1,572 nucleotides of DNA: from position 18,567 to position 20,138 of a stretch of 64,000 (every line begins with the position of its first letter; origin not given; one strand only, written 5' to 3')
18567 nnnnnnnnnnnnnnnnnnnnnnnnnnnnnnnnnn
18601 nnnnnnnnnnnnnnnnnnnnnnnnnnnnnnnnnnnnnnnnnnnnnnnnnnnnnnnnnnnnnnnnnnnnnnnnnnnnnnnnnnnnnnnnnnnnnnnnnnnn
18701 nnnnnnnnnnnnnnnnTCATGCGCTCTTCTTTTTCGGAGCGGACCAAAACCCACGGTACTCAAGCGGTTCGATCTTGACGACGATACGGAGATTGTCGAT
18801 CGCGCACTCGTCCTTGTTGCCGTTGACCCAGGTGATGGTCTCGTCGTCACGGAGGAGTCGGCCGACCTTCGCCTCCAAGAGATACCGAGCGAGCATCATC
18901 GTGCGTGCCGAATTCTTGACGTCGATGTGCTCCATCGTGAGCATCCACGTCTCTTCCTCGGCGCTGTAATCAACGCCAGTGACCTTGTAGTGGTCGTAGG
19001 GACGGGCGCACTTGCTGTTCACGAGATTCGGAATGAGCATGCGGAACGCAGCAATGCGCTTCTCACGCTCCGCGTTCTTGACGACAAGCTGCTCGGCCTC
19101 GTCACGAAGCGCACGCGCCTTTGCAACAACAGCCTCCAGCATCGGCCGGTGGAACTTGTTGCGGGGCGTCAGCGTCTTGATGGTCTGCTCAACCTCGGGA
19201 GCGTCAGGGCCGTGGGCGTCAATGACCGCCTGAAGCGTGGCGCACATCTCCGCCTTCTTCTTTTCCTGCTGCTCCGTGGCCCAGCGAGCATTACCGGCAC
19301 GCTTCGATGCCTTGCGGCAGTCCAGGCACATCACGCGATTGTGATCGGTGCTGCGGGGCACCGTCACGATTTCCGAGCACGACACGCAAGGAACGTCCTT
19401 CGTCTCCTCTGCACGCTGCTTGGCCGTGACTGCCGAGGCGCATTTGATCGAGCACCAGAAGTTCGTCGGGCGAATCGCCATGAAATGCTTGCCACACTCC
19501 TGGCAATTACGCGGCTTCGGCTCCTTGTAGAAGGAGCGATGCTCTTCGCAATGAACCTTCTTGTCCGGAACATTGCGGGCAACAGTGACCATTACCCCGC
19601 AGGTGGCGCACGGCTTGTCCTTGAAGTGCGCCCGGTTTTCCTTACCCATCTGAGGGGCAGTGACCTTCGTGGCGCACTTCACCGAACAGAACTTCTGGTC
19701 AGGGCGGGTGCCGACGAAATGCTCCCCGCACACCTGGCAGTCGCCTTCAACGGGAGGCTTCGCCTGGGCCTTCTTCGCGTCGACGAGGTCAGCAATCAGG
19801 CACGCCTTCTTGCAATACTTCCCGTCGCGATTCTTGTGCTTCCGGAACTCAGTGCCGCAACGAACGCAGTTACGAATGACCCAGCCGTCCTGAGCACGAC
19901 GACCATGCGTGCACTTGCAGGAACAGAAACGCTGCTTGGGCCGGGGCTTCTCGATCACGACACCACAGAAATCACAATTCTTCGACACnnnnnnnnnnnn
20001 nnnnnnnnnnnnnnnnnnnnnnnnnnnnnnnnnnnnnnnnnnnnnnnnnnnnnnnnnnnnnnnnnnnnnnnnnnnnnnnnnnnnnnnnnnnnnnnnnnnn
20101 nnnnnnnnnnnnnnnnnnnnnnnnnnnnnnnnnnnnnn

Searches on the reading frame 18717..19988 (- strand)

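Call 14: search_protein_families(library=pfam, proteins=[window:18717-19988:-], max_evalue=0.01)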
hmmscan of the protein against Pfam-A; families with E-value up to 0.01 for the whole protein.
window:18717-19988:- (423 aa): 1 family
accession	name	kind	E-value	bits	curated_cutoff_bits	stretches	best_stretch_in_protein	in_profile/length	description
PF05766.18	NinG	-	1.7e-06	28.4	25.4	2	155-194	2-41/193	Bacteriophage Lambda NinG protein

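Call 15: search_protein_families(library=phrogs, proteins=[window:18717-19988:-], max_evalue=0.001)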
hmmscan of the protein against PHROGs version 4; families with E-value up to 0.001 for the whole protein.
window:18717-19988:- (423 aa): 11 families
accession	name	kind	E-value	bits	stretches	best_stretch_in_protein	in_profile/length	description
phrog_1271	-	DNA, RNA and nucleotide metabolism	5.9e-18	66.4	2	79-245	114-248/361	HNH endonuclease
phrog_8273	-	unknown function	5.4e-08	34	0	84-107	182-205/216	-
phrog_1333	-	unknown function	6.9e-07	30.5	0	73-135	92-148/166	-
phrog_6975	-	unknown function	6.7e-06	27.4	0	77-125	9-57/149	-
phrog_959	-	DNA, RNA and nucleotide metabolism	1.6e-05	25.6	1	356-410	48-104/138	HNH endonuclease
phrog_15471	-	DNA, RNA and nucleotide metabolism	3e-05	24.9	0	358-404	26-72/183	HNH endonuclease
phrog_14913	-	DNA, RNA and nucleotide metabolism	3.1e-05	25.1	1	357-405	33-81/149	HNH endonuclease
phrog_12986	-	unknown function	6.1e-05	24.2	1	81-118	6-43/130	-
phrog_171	-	DNA, RNA and nucleotide metabolism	9.9e-05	23.1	1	71-119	27-76/452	NinG/ Rap DNA junction specific endonuclease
phrog_2308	-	unknown function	0.00025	22.1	0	3-71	56-133/138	-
phrog_10730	-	DNA, RNA and nucleotide metabolism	0.00039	21.2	0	287-404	16-133/234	HNH endonuclease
